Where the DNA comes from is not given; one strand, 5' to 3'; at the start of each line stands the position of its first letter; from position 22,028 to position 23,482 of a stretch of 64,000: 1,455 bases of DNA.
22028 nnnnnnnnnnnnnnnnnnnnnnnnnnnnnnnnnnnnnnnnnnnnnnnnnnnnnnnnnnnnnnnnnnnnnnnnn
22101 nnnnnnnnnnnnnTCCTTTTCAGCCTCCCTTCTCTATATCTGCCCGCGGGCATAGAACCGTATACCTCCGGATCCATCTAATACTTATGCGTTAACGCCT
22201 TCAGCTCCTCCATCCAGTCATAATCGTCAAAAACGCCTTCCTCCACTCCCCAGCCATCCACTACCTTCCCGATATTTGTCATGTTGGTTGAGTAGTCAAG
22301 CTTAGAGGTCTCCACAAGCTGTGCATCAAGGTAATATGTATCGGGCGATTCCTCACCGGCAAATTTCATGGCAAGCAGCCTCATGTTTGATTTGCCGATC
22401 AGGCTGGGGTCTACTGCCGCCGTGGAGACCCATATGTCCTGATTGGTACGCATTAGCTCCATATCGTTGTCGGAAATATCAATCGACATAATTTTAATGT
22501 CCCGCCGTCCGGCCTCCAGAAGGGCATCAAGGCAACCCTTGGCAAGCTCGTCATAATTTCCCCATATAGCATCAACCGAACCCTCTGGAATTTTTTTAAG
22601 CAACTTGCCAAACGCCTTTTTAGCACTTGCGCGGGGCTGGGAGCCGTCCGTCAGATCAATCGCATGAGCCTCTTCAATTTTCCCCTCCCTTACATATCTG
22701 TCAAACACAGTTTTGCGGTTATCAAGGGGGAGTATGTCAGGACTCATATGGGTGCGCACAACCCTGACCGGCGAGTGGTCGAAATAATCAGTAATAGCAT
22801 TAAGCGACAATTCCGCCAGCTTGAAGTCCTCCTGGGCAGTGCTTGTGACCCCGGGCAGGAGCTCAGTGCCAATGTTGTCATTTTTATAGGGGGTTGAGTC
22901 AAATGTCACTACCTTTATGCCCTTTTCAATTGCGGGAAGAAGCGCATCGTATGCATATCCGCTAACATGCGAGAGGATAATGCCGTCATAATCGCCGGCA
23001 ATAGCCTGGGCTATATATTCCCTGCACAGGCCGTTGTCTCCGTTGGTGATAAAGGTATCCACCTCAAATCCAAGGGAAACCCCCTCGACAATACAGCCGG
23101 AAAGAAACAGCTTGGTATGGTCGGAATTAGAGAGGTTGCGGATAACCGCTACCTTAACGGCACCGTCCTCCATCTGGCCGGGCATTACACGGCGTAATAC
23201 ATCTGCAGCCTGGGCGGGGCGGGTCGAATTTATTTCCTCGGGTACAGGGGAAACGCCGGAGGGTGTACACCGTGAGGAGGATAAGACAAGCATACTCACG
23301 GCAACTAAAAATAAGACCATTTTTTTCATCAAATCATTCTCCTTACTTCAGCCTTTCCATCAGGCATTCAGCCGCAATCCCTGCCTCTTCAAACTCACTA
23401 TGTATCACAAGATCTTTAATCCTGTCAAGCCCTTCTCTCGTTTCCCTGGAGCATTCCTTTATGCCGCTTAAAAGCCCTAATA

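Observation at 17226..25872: Effector-less multi-component phosphorelay: two hybrid kinases, a binding lipoprotein, a REC-REC protein and a REC-only protein in one operon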

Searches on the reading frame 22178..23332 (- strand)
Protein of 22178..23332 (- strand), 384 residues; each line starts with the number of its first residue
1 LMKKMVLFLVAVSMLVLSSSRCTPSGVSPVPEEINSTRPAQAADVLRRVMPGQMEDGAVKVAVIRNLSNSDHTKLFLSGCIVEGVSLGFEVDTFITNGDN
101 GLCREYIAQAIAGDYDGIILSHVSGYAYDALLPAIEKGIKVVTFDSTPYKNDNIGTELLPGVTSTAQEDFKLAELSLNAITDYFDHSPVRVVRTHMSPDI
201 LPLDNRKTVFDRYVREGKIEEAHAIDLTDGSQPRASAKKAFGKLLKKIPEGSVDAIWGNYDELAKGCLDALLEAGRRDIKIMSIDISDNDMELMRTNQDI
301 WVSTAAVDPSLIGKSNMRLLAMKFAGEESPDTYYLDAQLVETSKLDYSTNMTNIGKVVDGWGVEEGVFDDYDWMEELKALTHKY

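Call 4: search_protein_families(library=pfam, proteins=[window:22178-23332:-], max_evalue=0.01)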
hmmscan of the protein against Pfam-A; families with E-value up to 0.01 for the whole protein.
window:22178-23332:- (384 aa): 3 families
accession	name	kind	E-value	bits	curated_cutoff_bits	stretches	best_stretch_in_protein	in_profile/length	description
PF13407.12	Peripla_BP_4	-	1.6e-17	64.4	35.1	1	62-327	2-257/258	Periplasmic binding protein domain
PF13377.12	Peripla_BP_3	-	7.9e-07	29.7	26.5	1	203-331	26-152/167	Periplasmic binding protein-like domain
PF00532.27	Peripla_BP_1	-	2.3e-05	24.4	22.2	1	88-280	31-208/281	Periplasmic binding proteins and sugar binding domain of LacI family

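Call 6: search_protein_families(library=ncbifam, proteins=[window:22178-23332:-], max_evalue=0.001)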
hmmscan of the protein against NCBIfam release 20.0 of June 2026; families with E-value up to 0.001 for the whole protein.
window:22178-23332:- (384 aa): 1 family
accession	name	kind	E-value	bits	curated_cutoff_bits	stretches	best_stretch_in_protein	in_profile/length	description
NF007936.0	PRK10653.1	equivalog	5.4e-05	22.7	337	1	250-340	205-293/295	ribose ABC transporter substrate-binding protein RbsB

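Call 12: find_homologous_proteins(query=window:22178-23332:-, max_evalue=1e-10)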
Query window:22178-23332:- (384 aa): 613 proteins with E <= 1e-10 among 5985 candidates; the best 120 are listed.
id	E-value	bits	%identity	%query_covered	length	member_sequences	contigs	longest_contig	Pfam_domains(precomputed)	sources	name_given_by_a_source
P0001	4.0e-253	857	100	100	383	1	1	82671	PF13377.13,PF00532.28,PF13407.13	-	-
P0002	2.8e-154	532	70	89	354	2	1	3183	PF13377.13,PF13407.13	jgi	-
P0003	6.9e-154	531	62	100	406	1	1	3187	PF13377.13,PF13407.13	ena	-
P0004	2.1e-153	529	64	100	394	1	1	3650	PF13407.13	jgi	jgi:simple sugar transport system substrate-binding protein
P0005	5.4e-152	524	64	99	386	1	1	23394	PF13377.13,PF13407.13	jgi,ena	-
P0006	3.1e-151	522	62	99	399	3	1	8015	PF13377.13,PF13407.13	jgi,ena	-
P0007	1.2e-150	520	63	99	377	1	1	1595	PF13377.13,PF13407.13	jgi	jgi:simple sugar transport system substrate-binding protein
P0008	1.4e-150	520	62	99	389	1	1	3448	PF13377.13,PF13407.13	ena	-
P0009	2.2e-149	516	63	100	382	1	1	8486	PF13407.13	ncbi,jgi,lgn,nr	ncbi:MAG: substrate-binding domain-containing protein [Treponema sp.]|jgi:simple sugar transport sys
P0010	1.0e-148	514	61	100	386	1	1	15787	PF13377.13,PF13407.13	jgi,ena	-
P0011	2.4e-144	499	64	92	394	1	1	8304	PF13407.13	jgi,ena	-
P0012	4.8e-143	495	61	99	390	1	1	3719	PF13407.13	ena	-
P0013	1.7e-138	480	59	99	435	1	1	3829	PF13407.13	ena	-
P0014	1.5e-137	477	60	98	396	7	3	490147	PF13377.13,PF00532.28,PF13407.13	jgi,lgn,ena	-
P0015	1.9e-137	476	57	99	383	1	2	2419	PF13377.13,PF00532.28,PF13407.13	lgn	-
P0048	5.5e-128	445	60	88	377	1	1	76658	PF13377.13,PF13407.13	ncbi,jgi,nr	ncbi:MAG: substrate-binding domain-containing protein [Treponema sp.]|jgi:simple sugar transport sys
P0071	1.4e-123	431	52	99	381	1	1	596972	PF13377.13,PF00532.28,PF13407.13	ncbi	ncbi:sugar ABC transporter substrate-binding protein [Peptoniphilaceae bacterium SGI.131]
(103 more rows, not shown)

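Call 13: find_encoding_contigs(protein=P0014, flank=10000, max_places=2)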
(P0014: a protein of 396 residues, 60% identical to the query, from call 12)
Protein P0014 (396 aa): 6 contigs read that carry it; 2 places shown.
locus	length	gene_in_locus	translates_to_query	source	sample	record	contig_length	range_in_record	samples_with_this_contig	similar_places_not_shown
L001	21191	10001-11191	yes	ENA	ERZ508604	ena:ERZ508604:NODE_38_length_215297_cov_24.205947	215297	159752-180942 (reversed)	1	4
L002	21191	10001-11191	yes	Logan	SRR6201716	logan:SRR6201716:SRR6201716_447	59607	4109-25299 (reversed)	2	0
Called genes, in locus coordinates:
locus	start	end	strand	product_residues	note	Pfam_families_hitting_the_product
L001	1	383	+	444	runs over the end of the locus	PF01547:SBP_bac_1, PF13416:SBP_bac_8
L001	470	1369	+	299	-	PF00528:BPD_transp_1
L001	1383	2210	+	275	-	PF00528:BPD_transp_1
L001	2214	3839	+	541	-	PF13199:Glyco_hydro_66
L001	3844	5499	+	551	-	PF00128:Alpha-amylase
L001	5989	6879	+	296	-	PF00596:Aldolase_II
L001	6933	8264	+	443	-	PF01266:DAO (faint), PF03486:HI0933_like (faint), PF07992:Pyr_redox_2, PF13450:NAD_binding_8 (faint), PF13738:Pyr_redox_3, PF00070:Pyr_redox, PF02852:Pyr_redox_dim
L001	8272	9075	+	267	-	PF01144:CoA_trans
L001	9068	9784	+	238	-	PF01144:CoA_trans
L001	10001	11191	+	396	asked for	PF00532:Peripla_BP_1, PF13407:Peripla_BP_4, PF13377:Peripla_BP_3 (weak)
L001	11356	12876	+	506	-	PF13175:AAA_15 (weak), PF00005:ABC_tran, PF13401:AAA_22 (faint), PF13304:AAA_21 (faint), PF00005:ABC_tran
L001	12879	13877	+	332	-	PF02653:BPD_transp_2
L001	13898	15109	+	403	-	PF01636:APH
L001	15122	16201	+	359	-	PF01008:IF-2B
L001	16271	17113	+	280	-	PF06130:PTAC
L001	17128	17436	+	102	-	PF03319:EutN_CcmL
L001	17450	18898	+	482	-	PF00171:Aldedh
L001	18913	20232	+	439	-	PF01512:Complex1_51K, PF13534:Fer4_17, PF13375:RnfC_N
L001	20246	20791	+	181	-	PF00936:BMC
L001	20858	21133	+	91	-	PF00936:BMC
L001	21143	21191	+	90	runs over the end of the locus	PF03319:EutN_CcmL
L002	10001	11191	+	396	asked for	PF00532:Peripla_BP_1, PF13407:Peripla_BP_4, PF13377:Peripla_BP_3 (weak)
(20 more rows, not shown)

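Call 14: find_encoding_contigs(protein=P0048, flank=10000, max_places=2)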
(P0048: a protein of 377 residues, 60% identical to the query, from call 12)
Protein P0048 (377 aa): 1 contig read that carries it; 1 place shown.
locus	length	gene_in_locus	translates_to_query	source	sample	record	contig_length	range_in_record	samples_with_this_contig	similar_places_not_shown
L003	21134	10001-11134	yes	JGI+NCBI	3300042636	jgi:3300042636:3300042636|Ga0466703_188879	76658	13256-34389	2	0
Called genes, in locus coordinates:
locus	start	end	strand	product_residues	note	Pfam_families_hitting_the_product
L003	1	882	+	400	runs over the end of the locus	PF00180:Iso_dh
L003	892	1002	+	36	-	-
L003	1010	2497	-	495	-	PF00089:Trypsin, PF13365:Trypsin_2, PF00595:PDZ, PF13180:PDZ_2, PF14685:PDZ_Tricorn (faint), PF17820:PDZ_6 (weak), PF13180:PDZ_2 (weak), PF17820:PDZ_6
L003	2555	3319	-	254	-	PF00557:Peptidase_M24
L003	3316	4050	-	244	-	PF00226:DnaJ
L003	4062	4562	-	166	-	PF00582:Usp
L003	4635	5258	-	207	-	PF01813:ATP-synt_D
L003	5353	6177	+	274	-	PF00596:Aldolase_II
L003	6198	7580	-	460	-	PF01637:ATPase_2, PF13191:AAA_16 (weak), PF13173:AAA_14, PF13401:AAA_22 (weak), PF03008:DUF234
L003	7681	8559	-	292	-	PF00294:PfkB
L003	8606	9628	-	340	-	PF00356:LacI, PF00532:Peripla_BP_1, PF13407:Peripla_BP_4, PF13377:Peripla_BP_3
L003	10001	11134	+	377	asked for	PF13407:Peripla_BP_4, PF13377:Peripla_BP_3 (weak)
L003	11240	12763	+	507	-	PF02463:SMC_N (faint), PF00005:ABC_tran, PF13401:AAA_22 (faint), PF13604:AAA_30 (faint), PF13304:AAA_21 (faint), PF00005:ABC_tran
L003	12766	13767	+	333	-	PF02653:BPD_transp_2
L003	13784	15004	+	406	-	PF01636:APH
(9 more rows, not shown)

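Call 15: find_encoding_contigs(protein=P0071, flank=10000, max_places=2)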
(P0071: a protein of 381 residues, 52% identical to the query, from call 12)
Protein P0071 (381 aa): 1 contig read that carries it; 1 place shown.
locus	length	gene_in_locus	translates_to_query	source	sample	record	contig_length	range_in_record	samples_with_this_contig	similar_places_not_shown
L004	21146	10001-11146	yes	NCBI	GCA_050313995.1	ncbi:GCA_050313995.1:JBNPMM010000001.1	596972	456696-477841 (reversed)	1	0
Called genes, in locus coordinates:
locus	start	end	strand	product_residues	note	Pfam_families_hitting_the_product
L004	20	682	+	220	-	PF00730:HhH-GPD, PF00633:HHH, PF10576:EndIII_4Fe-2S (weak)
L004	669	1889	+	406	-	PF03486:HI0933_like, PF22780:HI0933_like_1st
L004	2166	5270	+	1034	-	PF00133:tRNA-synt_1, PF09334:tRNA-synt_1g, PF08264:Anticodon_1, PF19302:DUF5915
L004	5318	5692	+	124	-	PF01325:Fe_dep_repress, PF12802:MarR_2 (weak), PF02742:Fe_dep_repr_C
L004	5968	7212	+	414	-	-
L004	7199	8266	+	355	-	PF02687:FtsX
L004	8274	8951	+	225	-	PF00005:ABC_tran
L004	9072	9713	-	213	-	PF00596:Aldolase_II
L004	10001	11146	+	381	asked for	PF00532:Peripla_BP_1 (weak), PF13407:Peripla_BP_4, PF13377:Peripla_BP_3 (weak)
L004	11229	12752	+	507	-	PF00005:ABC_tran, PF13304:AAA_21 (faint), PF00005:ABC_tran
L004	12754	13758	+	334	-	PF02653:BPD_transp_2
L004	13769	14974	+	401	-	PF01636:APH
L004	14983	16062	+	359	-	PF01008:IF-2B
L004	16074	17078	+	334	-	PF00356:LacI, PF00532:Peripla_BP_1, PF13377:Peripla_BP_3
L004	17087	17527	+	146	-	PF05025:RbsD_FucU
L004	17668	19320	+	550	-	PF01268:FTHFS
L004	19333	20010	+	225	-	-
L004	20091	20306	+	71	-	PF09527:ATPase_gene1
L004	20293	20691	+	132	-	PF03899:ATP-synt_I, PF12966:AtpR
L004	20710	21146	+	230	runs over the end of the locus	PF00119:ATP-synt_A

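Call 17: find_encoding_contigs(protein=P0005, flank=10000, max_places=2)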
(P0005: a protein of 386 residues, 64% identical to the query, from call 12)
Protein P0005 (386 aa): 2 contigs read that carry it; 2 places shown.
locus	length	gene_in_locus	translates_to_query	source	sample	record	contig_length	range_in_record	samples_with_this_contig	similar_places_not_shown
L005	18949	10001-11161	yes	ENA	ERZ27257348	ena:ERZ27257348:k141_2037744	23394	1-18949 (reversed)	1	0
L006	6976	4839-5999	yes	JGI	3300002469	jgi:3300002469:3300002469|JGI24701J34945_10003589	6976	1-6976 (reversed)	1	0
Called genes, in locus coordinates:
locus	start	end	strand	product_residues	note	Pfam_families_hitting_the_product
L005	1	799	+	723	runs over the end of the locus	PF00512:HisKA, PF02518:HATPase_c, PF00072:Response_reg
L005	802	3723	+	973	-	PF00497:SBP_bac_3, PF00512:HisKA, PF02518:HATPase_c, PF00072:Response_reg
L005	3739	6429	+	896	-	PF00072:Response_reg, PF01590:GAF (weak), PF00512:HisKA, PF02518:HATPase_c, PF00072:Response_reg, PF01627:Hpt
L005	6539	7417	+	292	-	PF00072:Response_reg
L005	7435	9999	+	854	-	PF01590:GAF, PF00512:HisKA, PF02518:HATPase_c, PF00072:Response_reg, PF01627:Hpt (faint)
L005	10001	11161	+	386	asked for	PF13407:Peripla_BP_4, PF13377:Peripla_BP_3 (weak)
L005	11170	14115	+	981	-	PF00672:HAMP (weak), PF00512:HisKA, PF02518:HATPase_c, PF00072:Response_reg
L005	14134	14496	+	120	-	PF00072:Response_reg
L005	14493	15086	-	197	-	-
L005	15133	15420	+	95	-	PF02686:GatC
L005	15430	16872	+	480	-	PF01425:Amidase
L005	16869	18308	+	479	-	PF02934:GatB_N, PF02637:GatB_Yqey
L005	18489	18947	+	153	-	?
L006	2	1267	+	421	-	?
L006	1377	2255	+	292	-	PF00072:Response_reg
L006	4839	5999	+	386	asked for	PF13407:Peripla_BP_4, PF13377:Peripla_BP_3 (weak)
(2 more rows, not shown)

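Call 18: find_encoding_contigs(protein=P0010, flank=10000, max_places=2)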
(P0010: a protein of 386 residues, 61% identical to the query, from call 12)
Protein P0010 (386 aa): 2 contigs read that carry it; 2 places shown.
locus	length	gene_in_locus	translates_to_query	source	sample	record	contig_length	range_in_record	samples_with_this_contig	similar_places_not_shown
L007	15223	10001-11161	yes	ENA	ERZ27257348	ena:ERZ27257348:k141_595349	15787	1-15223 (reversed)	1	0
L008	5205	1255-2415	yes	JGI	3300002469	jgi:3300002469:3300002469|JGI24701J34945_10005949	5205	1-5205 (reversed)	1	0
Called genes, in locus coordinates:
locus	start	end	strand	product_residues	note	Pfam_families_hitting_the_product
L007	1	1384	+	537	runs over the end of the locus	PF00072:Response_reg, PF00512:HisKA, PF02518:HATPase_c, PF00072:Response_reg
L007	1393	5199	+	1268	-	PF00497:SBP_bac_3, PF08447:PAS_3, PF00512:HisKA, PF02518:HATPase_c, PF00072:Response_reg, PF01627:Hpt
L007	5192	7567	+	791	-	PF00072:Response_reg, PF00989:PAS (faint), PF08447:PAS_3, PF13426:PAS_9 (faint), PF00512:HisKA, PF02518:HATPase_c, PF00072:Response_reg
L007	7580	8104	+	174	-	PF01627:Hpt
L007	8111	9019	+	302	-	PF00072:Response_reg, PF00990:GGDEF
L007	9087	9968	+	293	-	PF00072:Response_reg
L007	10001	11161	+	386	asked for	PF13407:Peripla_BP_4, PF13377:Peripla_BP_3 (weak)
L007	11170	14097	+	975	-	PF12729:4HB_MCP_1 (faint), PF00672:HAMP, PF00512:HisKA, PF02518:HATPase_c, PF00072:Response_reg, PF01627:Hpt (weak), PF00072:Response_reg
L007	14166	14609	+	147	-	PF01814:Hemerythrin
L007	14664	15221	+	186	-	?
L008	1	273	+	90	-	?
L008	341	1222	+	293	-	PF00072:Response_reg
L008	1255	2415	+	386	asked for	PF13407:Peripla_BP_4, PF13377:Peripla_BP_3 (weak)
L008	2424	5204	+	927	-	?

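Call 20: search_solved_structures(query=window:22178-23332:-, max_evalue=0.001, show_alignments=1)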
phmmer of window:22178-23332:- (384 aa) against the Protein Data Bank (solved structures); distinct sequences matched with E-value up to 0.001: 9.
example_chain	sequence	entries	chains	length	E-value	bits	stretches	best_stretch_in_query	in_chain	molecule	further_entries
5ulb_A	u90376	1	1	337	7.2e-56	193.2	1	55-366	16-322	Putative sugar ABC transporter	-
4ry8_A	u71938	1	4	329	9.8e-20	74.3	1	57-383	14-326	Periplasmic binding protein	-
3l49_A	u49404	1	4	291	4.8e-08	35.8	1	162-339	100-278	ABC sugar (Ribose) transporter, periplasmic substrate-binding subunit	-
4wt7_A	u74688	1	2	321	1.3e-06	31.1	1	242-350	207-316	ABC transporter substrate binding protein (Ribose)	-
4yv7_A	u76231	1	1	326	0.00025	23.6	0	235-343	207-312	Periplasmic binding protein/LacI transcriptional regulator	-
6hyh_A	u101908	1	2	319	0.00031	23.3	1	185-332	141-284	Periplasmic binding protein/LacI transcriptional regulator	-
6hbd_A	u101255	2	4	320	0.00031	23.3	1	185-332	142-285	ABC transporter periplasmic-binding protein YtfQ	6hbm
6hb0_A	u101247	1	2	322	0.00032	23.2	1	185-332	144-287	ABC transporter periplasmic-binding protein YtfQ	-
2ioy_A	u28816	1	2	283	0.00061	22.3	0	238-340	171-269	Periplasmic sugar-binding protein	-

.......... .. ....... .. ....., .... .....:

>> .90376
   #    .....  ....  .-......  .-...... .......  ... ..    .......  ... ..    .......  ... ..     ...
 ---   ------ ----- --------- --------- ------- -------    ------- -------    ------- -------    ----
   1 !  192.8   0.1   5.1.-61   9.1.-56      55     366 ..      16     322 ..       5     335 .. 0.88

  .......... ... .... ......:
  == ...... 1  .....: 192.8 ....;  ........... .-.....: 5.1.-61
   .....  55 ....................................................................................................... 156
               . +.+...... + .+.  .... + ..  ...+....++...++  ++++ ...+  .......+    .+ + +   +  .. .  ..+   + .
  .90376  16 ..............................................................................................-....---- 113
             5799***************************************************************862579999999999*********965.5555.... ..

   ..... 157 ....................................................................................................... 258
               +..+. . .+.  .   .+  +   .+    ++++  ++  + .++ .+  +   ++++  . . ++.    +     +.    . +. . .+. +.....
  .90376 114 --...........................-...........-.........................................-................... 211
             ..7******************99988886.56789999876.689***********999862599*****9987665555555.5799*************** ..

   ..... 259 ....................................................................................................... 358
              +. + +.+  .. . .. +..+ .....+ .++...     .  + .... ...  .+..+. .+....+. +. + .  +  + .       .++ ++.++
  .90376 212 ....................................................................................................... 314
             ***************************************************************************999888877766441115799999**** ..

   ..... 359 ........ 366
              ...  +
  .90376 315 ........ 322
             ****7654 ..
